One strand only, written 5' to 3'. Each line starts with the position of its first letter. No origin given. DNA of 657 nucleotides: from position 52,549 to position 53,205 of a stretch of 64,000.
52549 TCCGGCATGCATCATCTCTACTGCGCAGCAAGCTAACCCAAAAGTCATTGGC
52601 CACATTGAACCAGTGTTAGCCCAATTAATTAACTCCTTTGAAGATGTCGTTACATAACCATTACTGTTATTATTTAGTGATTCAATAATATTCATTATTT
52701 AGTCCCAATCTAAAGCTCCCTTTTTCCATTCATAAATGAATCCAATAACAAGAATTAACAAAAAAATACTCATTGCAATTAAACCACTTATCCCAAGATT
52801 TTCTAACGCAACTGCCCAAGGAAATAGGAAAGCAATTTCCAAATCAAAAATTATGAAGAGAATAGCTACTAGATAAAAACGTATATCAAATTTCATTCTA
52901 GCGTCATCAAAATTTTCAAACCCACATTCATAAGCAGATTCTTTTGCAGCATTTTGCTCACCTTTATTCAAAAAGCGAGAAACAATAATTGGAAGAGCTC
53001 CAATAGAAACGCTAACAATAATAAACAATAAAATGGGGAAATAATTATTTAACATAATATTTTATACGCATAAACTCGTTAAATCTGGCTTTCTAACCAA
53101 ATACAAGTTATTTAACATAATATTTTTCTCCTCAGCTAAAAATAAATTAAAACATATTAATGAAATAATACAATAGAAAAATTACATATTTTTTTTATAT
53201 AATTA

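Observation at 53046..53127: An SD-driven 18-codon upstream ORF that duplicates the nuoA start and ends 6 nt before the SD-less nuoA ATG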

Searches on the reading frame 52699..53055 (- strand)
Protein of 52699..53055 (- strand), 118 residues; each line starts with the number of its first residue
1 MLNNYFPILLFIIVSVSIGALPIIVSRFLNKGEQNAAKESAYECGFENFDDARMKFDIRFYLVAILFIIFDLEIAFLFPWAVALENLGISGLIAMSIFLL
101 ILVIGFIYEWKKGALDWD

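Call 7: find_related_loci(query=window:52699-53055:-, collection=genome_contigs, flank=1500)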
Query window:52699-53055:- (118 aa) in genome_contigs; peptide patterns used: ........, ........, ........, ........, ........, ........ (x = any residue, [..] = any of these).
600 stretches matched a pattern (row limit reached: there are more); 597 encode a relative of the query (tblastn E <= 1e-3); the best 80 are kept; 80 distinct loci.
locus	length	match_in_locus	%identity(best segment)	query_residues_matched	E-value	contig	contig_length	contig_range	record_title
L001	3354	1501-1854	78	1-118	4e-60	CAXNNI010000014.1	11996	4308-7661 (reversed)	MAG: Gammaproteobacteria bacterium isolate AH-03may19-192 genome assembly, contig: AH-03may19-C10247, whole genome shotg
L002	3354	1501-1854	67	1-118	8e-51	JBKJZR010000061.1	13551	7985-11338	MAG: Burkholderiales bacterium isolate swi_bin.253 S1Ck127_5903878_flag_0_multi_16.9641_len_13551, whole genome shotgun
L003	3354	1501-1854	65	1-118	8e-51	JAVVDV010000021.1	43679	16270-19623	MAG: Wenzhouxiangellaceae bacterium isolate TamC13-04 NODE_21_length_43679_cov_35.227054, whole genome shotgun sequence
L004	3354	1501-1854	69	1-118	1e-50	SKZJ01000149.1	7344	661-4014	MAG: Wenzhouxiangella sp. isolate CSSed162cmB_324 CSSed16-2cmB-45624, whole genome shotgun sequence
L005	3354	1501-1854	64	1-118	1e-50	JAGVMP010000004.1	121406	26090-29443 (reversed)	MAG: Proteobacteria bacterium isolate SW_1 c_000000064328, whole genome shotgun sequence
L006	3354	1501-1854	66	1-118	1e-50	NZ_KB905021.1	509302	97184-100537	Thioalkalivibrio sp. ALE31 D103DRAFT_scaffold00002.2, whole genome shotgun sequence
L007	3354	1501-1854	66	1-118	4e-50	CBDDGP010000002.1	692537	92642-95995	MAG: Wenzhouxiangellaceae bacterium isolate 6a728a82-22b8-463c-b192-572c318cfd5d genome assembly, contig: contig_2, whol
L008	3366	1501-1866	66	1-118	5e-50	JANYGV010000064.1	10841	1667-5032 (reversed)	MAG: Burkholderiales bacterium isolate 341R_metabinner_85 341R_k141_3681, whole genome shotgun sequence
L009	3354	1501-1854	64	1-118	7e-50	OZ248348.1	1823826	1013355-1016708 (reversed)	Methylophilaceae bacterium isolate OrH-2 genome assembly, chromosome: OrH-2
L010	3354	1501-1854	64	1-118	1e-49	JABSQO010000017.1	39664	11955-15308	MAG: Piscirickettsiaceae bacterium isolate DT_62 DT-Methylophagaceae-3_scaffold_17, whole genome shotgun sequence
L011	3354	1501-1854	65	1-118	2e-49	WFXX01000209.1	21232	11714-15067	MAG: Gammaproteobacteria bacterium isolate S141_70 k151_29498, whole genome shotgun sequence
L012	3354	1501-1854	64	1-118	1e-49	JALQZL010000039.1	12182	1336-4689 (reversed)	MAG: Wenzhouxiangellaceae bacterium isolate HJH.6 NODE_39_length_12182_cov_3.254606, whole genome shotgun sequence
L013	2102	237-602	62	1-118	3e-49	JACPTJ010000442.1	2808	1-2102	MAG: Betaproteobacteria bacterium isolate NC_groundwater_729_Ag_S-0.65um_62_13 S37_SO-6_scaffold_756706, whole genome sh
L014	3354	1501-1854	68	1-118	3e-49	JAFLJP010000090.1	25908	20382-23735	MAG: Gammaproteobacteria bacterium isolate MC-02 c_000000273263, whole genome shotgun sequence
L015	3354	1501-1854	65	1-118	3e-49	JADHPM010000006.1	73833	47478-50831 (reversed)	MAG: Methylophilaceae bacterium isolate BS307-5m-G33 BS307-5m-sub-C26, whole genome shotgun sequence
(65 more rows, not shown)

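Call 8: find_encoding_contigs(protein=window:52699-53055:-, flank=3000, max_places=10)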
Protein window:52699-53055:- (118 aa): 4 contigs read that carry it; 4 places shown.
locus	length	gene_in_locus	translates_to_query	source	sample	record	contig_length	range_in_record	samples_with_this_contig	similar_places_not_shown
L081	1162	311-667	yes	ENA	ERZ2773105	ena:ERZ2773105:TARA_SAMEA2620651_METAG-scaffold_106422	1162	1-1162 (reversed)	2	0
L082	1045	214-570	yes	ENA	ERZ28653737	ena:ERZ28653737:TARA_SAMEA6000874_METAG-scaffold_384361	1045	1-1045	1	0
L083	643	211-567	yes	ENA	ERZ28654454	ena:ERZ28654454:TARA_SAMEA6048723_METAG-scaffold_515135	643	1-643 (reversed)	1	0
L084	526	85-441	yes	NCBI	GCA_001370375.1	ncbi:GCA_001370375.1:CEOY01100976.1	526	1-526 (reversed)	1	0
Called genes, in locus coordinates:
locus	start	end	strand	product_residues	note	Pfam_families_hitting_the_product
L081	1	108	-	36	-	?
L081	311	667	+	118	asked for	PF00507:Oxidored_q4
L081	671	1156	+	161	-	PF01058:Oxidored_q6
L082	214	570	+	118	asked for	PF00507:Oxidored_q4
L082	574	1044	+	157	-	?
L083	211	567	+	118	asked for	PF00507:Oxidored_q4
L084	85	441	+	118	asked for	PF00507:Oxidored_q4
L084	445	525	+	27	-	?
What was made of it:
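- Checked: Six nt (AATATT, 53061..53056) follow, then the nuoA ATG at 53055. nuoA spans 52699..53055 and encodes 118 aa; the identical protein carries PF00507 on public contigs (call 8).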

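Call 11: find_related_loci(query=window:52699-53055:-, collection=metagenome_contigs, flank=1200)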
Query window:52699-53055:- (118 aa) in metagenome_contigs; peptide patterns used: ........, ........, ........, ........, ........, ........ (x = any residue, [..] = any of these).
600 stretches matched a pattern (row limit reached: there are more); 589 encode a relative of the query (tblastn E <= 1e-3); the best 80 are kept; 80 distinct loci.
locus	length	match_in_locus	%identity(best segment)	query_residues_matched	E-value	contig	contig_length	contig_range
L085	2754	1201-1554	87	1-118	2e-65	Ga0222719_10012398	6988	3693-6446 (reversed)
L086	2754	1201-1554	68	1-118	3e-51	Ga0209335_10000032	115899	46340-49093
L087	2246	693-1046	63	1-118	3e-50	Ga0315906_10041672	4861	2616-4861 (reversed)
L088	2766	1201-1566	68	1-118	2e-50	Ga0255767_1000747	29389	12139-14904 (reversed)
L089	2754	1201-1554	64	1-118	3e-50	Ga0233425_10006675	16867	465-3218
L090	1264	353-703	64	2-118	3e-52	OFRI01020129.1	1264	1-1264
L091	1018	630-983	64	1-118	5e-53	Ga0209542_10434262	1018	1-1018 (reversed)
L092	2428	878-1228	65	2-118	6e-50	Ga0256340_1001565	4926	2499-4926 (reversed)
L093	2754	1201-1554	68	1-118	9e-50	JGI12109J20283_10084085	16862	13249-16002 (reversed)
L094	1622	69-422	64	1-118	8e-50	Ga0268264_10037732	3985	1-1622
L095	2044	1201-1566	63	1-118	2e-49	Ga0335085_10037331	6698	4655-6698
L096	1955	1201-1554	64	1-118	2e-49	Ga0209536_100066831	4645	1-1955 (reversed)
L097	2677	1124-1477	63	1-118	2e-49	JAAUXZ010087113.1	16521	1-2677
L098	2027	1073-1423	63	2-118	8e-50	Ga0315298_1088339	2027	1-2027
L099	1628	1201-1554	63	1-118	2e-49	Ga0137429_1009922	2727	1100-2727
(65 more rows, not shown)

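Call 15: find_homologous_proteins(query=window:52699-53055:-, max_evalue=1e-30)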
Query window:52699-53055:- (118 aa): 7974 proteins with E <= 1e-30 among 8000 candidates; the best 120 are listed.
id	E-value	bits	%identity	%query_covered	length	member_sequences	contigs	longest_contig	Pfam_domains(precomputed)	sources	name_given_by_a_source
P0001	1.3e-67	243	97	100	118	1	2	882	PF00507.25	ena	-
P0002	1.9e-66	239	-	-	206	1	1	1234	PF00507.25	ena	-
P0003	7.2e-66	238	95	100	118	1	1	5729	PF00507.25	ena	-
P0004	7.4e-65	234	94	100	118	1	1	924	PF00507.25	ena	-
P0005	1.2e-64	234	92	100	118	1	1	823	PF00507.25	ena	-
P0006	1.5e-61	224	88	100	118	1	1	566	PF00507.25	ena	-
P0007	1.7e-61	224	88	100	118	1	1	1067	PF00507.25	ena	-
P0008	2.0e-61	223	89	100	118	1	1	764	PF00507.25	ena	-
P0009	4.9e-61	222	86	100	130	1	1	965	PF00507.25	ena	-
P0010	5.1e-61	222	88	100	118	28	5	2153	PF00507.25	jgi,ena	jgi:NADH-quinone oxidoreductase subunit A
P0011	5.4e-61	222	87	100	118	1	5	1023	PF00507.25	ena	-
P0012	5.5e-61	222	87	100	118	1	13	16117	PF00507.25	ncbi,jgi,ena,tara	tara:strand:- start:533 stop:889 length:357 start_codon:yes stop_codon:yes gene_type:complete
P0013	5.7e-61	222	87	100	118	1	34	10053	PF00507.25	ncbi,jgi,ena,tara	tara:strand:+ start:203 stop:559 length:357 start_codon:yes stop_codon:yes gene_type:complete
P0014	6.5e-61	222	87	100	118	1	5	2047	PF00507.25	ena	-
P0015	7.0e-61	222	86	100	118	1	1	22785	PF00507.25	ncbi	-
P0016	7.0e-61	222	86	100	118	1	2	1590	PF00507.25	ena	-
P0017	7.5e-61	221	88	100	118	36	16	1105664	PF00507.25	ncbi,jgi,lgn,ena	jgi:NADH-quinone oxidoreductase subunit A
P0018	1.5e-60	220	86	100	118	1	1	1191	PF00507.25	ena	-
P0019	1.6e-60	220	86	100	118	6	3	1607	PF00507.25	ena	-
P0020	1.7e-60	220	86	100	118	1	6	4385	PF00507.25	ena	-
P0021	1.8e-60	220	87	100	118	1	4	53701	PF00507.25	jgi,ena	jgi:NADH-quinone oxidoreductase subunit A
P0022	2.1e-60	220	86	100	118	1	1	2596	PF00507.25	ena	-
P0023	2.2e-60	220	86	100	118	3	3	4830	PF00507.25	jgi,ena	-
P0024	2.3e-60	220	86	100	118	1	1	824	PF00507.25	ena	-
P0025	2.4e-60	220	86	100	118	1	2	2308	PF00507.25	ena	-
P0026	2.7e-60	220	85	100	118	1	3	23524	PF00507.25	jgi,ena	-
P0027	2.7e-60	220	86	100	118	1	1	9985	PF00507.25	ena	-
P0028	2.7e-60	220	87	100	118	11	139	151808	PF00507.25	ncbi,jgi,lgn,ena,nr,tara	ncbi:MAG: NADH-quinone oxidoreductase subunit A [Gammaproteobacteria bacterium]|nr:NADH-quinone oxid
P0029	2.8e-60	220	87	100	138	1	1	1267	PF00507.25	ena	-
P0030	3.1e-60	219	85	100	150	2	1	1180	PF00507.25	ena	-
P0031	3.3e-60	219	85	100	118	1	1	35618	PF00507.25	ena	-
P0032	4.3e-60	219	86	100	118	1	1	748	PF00507.25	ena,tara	tara:strand:- start:189 stop:545 length:357 start_codon:yes stop_codon:yes gene_type:complete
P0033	4.8e-60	219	87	100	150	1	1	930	PF00507.25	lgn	-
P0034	5.0e-60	219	86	100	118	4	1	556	PF00507.25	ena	-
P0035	5.2e-60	219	85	100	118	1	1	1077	PF00507.25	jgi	-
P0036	5.4e-60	219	86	100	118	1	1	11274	PF00507.25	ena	-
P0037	5.7e-60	219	87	100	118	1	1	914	PF00507.25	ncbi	-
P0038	6.2e-60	219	86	100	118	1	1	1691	PF00507.25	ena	-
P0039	6.4e-60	218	86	100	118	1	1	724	PF00507.25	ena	-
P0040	7.4e-60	218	86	100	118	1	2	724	PF00507.25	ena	-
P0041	8.0e-60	218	84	100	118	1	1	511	PF00507.25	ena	-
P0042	8.4e-60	218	85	100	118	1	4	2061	PF00507.25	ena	-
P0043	9.1e-60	218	86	100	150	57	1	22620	PF00507.25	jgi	-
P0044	1.0e-59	218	85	100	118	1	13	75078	PF00507.25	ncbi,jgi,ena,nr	ncbi:MAG: NADH-quinone oxidoreductase subunit A [Gammaproteobacteria bacterium]|jgi:NADH-quinone oxi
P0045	1.1e-59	218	85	100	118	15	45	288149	PF00507.25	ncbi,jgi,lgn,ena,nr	ncbi:MAG: NADH-quinone oxidoreductase subunit A [Gammaproteobacteria bacterium]|jgi:NADH-quinone oxi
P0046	1.1e-59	218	86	100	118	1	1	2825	PF00507.25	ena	-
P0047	1.3e-59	218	86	100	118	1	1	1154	PF00507.25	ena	-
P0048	1.3e-59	217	85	100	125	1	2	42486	PF00507.25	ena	-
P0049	1.3e-59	217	84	100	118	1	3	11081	PF00507.25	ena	-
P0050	1.4e-59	217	85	100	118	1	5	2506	PF00507.25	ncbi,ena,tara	tara:strand:+ start:138 stop:494 length:357 start_codon:yes stop_codon:yes gene_type:complete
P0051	1.6e-59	217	84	100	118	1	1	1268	PF00507.25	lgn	-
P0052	1.6e-59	217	84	100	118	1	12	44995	PF00507.25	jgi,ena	-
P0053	2.2e-59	217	84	100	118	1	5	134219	PF00507.25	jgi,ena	-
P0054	2.6e-59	217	84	100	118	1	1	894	PF00507.25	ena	-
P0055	2.7e-59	216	85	100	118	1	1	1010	PF00507.25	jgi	-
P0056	3.4e-59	216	86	100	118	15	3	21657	PF00507.25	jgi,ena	-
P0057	3.7e-59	216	86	100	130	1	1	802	PF00507.25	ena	-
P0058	3.7e-59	216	84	100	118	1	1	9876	PF00507.25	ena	-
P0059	3.9e-59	216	84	100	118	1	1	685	PF00507.25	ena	-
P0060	3.9e-59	216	84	100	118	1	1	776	PF00507.25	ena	-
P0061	4.5e-59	216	85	100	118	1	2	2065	PF00507.25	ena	-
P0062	4.9e-59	216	86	100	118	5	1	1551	PF00507.25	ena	-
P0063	5.9e-59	215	83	100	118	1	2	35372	PF00507.25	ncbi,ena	-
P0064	1.2e-58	214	83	100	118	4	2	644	PF00507.25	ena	-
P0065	1.4e-58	214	84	100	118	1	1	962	PF00507.25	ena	-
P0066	1.4e-58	214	85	100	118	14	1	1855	PF00507.25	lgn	-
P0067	2.6e-58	213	83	100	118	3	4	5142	PF00507.25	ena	-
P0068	3.3e-58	213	84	100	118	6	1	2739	PF00507.25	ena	-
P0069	6.8e-58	212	83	100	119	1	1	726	PF00507.25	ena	-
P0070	7.6e-58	212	85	100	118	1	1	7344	PF00507.25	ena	-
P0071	1.2e-57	211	82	100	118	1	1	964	PF00507.25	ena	-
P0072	8.4e-57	208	82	100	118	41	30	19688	PF00507.25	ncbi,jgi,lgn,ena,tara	jgi:NADH-quinone oxidoreductase subunit A|tara:strand:- start:493 stop:849 length:357 start_codon:ye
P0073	2.9e-56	207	81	100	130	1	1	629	PF00507.25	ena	-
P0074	4.2e-56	206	81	100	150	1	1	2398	PF00507.25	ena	-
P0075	4.6e-56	206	81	100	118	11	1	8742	PF00507.25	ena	-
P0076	4.6e-56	206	81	100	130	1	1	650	PF00507.25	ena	-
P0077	5.6e-56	206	82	100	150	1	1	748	PF00507.25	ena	-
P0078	6.0e-56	206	81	100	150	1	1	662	PF00507.25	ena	-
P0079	1.7e-55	204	82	100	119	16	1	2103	PF00507.25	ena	-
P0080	2.5e-55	204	81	100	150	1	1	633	PF00507.25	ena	-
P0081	3.7e-55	203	84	95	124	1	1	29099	PF00507.25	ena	-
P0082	6.6e-55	202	80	100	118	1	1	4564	PF00507.25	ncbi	-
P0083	7.0e-55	202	81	100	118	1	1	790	PF00507.25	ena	-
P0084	7.3e-55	202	78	100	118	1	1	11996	PF00507.25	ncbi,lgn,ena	-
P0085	1.0e-54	202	78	100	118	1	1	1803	PF00507.25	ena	-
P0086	1.4e-54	201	-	-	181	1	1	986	PF00507.25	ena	-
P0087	5.9e-54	199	-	-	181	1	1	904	PF00507.25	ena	-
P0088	7.4e-54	199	77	100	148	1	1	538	PF00507.25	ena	-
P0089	9.1e-54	199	80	100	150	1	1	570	PF00507.25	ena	-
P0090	1.5e-53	198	76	100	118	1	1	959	PF00507.25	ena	-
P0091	2.3e-53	197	80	97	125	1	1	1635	PF00507.25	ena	-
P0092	3.6e-53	197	75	100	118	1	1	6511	PF00507.25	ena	-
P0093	1.9e-52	194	75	100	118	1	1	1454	PF00507.25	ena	-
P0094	4.2e-52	193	75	100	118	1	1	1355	PF00507.25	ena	-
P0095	5.4e-52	193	78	100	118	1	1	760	PF00507.25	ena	-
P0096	1.1e-48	182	84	83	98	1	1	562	PF00507.25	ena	-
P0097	4.8e-48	180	89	75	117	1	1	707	PF00507.25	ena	-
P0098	8.0e-48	179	68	100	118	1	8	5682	PF00507.25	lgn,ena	-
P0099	9.3e-48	179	67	100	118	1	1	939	PF00507.25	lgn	-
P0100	1.9e-47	178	69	100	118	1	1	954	PF00507.25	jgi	jgi:NADH-quinone oxidoreductase subunit A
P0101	2.0e-47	178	68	99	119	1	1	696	PF00507.25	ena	-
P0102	4.4e-47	177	67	100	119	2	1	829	PF00507.25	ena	-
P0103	5.1e-47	177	65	100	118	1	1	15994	PF00507.25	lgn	-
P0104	5.4e-47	177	69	100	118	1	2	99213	PF00507.25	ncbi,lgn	-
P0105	6.7e-47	176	69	100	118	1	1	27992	PF00507.25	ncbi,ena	-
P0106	7.3e-47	176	66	100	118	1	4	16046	PF00507.25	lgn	-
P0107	7.3e-47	176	67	100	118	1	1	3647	PF00507.25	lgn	-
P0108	1.1e-46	176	69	100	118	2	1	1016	PF00507.25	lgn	-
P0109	1.3e-46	176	64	100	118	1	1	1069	PF00507.25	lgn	-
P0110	1.4e-46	175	66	100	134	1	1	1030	PF00507.25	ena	-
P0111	1.6e-46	175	65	100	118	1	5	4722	PF00507.25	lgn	-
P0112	1.8e-46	175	68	100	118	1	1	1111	PF00507.25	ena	-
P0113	1.8e-46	175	64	100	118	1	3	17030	PF00507.25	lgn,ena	-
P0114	2.0e-46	175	65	100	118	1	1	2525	PF00507.25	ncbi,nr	ncbi:MAG TPA: NADH-quinone oxidoreductase subunit A [Methylotenera sp.]|nr:NADH-quinone oxidoreducta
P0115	2.1e-46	175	65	100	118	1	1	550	PF00507.25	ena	-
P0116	2.1e-46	175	67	100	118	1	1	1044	PF00507.25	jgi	-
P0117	3.5e-46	174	66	100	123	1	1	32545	PF00507.25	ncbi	-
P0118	3.7e-46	174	62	100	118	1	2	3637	PF00507.25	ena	-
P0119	3.9e-46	174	64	100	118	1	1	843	PF00507.25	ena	-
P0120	4.2e-46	174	67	100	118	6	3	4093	PF00507.25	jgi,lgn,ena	-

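Call 17: find_encoding_contigs(protein=P0017, flank=1000, max_places=6)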
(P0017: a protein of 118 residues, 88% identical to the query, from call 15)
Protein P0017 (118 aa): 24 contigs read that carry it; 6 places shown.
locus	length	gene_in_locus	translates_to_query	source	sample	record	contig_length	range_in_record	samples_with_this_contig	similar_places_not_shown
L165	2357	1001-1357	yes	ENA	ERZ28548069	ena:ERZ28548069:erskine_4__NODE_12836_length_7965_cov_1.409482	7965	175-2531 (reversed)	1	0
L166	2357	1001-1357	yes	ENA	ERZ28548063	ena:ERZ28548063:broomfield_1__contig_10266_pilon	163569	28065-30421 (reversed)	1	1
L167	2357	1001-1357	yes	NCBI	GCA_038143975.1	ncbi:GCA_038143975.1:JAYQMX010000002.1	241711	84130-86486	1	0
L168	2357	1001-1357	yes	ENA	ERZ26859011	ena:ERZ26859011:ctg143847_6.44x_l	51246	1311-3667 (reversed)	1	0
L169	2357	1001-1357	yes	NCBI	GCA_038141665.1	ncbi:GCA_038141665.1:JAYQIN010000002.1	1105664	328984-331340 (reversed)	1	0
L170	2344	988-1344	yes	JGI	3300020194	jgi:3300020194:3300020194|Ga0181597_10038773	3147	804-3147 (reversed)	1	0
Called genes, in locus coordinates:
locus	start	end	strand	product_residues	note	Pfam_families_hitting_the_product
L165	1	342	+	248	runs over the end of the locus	PF00121:TIM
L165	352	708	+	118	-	-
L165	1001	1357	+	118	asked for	PF00507:Oxidored_q4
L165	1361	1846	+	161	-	PF01058:Oxidored_q6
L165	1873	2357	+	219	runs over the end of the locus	?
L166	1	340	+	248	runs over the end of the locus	PF00121:TIM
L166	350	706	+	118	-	-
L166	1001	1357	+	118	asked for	PF00507:Oxidored_q4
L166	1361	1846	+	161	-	PF01058:Oxidored_q6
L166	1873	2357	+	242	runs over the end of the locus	PF00329:Complex1_30kDa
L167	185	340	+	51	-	PF00121:TIM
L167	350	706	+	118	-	PF03840:SecG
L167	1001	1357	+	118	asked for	PF00507:Oxidored_q4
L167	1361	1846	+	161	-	PF01058:Oxidored_q6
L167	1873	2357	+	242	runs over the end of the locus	PF00329:Complex1_30kDa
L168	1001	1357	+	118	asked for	PF00507:Oxidored_q4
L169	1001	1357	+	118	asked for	PF00507:Oxidored_q4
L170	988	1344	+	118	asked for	PF00507:Oxidored_q4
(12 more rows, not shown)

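Call 18: find_encoding_contigs(protein=P0028, flank=1000, max_places=8)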
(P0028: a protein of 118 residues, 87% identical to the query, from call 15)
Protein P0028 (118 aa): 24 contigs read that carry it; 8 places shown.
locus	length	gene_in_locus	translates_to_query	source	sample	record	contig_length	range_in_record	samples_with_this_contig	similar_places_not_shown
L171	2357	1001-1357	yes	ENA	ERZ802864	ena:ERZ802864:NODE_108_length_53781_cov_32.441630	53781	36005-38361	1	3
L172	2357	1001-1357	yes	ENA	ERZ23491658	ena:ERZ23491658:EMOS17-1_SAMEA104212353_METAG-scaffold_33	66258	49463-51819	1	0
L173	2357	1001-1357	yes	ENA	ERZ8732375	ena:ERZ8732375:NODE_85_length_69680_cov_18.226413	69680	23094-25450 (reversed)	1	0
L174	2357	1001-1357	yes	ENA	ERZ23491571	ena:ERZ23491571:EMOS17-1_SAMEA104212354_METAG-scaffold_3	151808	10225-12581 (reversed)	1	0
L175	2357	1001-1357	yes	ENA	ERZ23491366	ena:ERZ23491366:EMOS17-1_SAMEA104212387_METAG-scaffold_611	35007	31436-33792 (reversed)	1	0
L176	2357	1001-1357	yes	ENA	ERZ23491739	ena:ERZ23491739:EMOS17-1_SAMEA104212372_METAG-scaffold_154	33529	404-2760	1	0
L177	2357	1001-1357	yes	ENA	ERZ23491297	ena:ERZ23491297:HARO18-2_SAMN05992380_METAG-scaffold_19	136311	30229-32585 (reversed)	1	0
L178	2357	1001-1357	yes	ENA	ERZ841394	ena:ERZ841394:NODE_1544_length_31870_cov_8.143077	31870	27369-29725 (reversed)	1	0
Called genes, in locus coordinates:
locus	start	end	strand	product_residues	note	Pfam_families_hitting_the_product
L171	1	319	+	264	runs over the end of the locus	PF00121:TIM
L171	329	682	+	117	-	-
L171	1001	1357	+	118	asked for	PF00507:Oxidored_q4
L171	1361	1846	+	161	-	PF01058:Oxidored_q6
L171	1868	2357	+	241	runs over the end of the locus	PF00329:Complex1_30kDa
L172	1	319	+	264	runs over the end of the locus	PF00121:TIM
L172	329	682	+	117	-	-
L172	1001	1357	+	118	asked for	PF00507:Oxidored_q4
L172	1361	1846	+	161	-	PF01058:Oxidored_q6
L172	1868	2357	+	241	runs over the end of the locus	PF00329:Complex1_30kDa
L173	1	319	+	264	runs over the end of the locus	PF00121:TIM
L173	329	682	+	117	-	-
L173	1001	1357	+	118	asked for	PF00507:Oxidored_q4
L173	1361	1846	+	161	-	PF01058:Oxidored_q6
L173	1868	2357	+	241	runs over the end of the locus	PF00329:Complex1_30kDa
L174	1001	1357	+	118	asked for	PF00507:Oxidored_q4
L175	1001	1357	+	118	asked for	PF00507:Oxidored_q4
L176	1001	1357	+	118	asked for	PF00507:Oxidored_q4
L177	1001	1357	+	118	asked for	PF00507:Oxidored_q4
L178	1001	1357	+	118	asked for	PF00507:Oxidored_q4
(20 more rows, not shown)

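Call 19: find_encoding_contigs(protein=P0043, flank=1000, max_places=4)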
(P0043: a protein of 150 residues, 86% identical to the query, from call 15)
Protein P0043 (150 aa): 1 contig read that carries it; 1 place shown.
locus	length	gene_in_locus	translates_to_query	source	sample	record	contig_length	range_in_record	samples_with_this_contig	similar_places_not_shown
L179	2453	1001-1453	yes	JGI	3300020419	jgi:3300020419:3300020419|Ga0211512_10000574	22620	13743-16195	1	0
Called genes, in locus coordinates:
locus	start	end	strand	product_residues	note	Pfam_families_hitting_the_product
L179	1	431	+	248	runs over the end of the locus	PF00121:TIM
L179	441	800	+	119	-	PF03840:SecG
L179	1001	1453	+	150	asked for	PF00507:Oxidored_q4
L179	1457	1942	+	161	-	PF01058:Oxidored_q6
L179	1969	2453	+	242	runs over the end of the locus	PF00329:Complex1_30kDa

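Call 20: find_encoding_contigs(protein=P0045, flank=1000, max_places=6)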
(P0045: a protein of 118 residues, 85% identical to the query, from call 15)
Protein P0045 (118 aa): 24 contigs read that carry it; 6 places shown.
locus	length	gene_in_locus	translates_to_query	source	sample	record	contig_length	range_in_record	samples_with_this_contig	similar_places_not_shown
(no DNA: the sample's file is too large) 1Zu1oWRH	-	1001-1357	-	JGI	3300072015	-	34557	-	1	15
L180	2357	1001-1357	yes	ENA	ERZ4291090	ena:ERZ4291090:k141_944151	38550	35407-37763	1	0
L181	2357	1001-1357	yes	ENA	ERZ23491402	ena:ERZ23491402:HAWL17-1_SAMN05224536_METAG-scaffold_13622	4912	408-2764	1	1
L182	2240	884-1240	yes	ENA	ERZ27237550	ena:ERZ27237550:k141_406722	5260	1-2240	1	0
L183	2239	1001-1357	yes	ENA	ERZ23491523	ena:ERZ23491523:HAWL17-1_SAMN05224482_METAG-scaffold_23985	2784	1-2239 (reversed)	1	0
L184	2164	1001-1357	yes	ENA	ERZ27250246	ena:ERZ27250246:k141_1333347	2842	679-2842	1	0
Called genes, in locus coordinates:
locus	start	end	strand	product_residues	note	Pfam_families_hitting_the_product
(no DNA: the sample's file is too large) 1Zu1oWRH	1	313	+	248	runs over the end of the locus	PF00121:TIM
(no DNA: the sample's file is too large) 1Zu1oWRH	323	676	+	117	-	PF03840:SecG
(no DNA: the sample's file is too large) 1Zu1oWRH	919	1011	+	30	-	-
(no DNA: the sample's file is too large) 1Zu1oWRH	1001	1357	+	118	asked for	PF00507:Oxidored_q4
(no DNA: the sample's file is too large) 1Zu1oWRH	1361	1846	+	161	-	PF01058:Oxidored_q6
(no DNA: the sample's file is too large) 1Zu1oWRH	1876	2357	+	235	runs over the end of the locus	PF00329:Complex1_30kDa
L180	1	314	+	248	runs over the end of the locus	PF00121:TIM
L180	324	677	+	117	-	PF03840:SecG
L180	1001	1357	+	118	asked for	PF00507:Oxidored_q4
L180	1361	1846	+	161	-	PF01058:Oxidored_q6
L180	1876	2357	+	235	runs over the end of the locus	PF00329:Complex1_30kDa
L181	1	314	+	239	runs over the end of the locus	?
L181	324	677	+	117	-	PF03840:SecG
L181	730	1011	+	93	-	-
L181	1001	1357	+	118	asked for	PF00507:Oxidored_q4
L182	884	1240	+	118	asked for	PF00507:Oxidored_q4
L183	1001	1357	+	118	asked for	PF00507:Oxidored_q4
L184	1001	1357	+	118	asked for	PF00507:Oxidored_q4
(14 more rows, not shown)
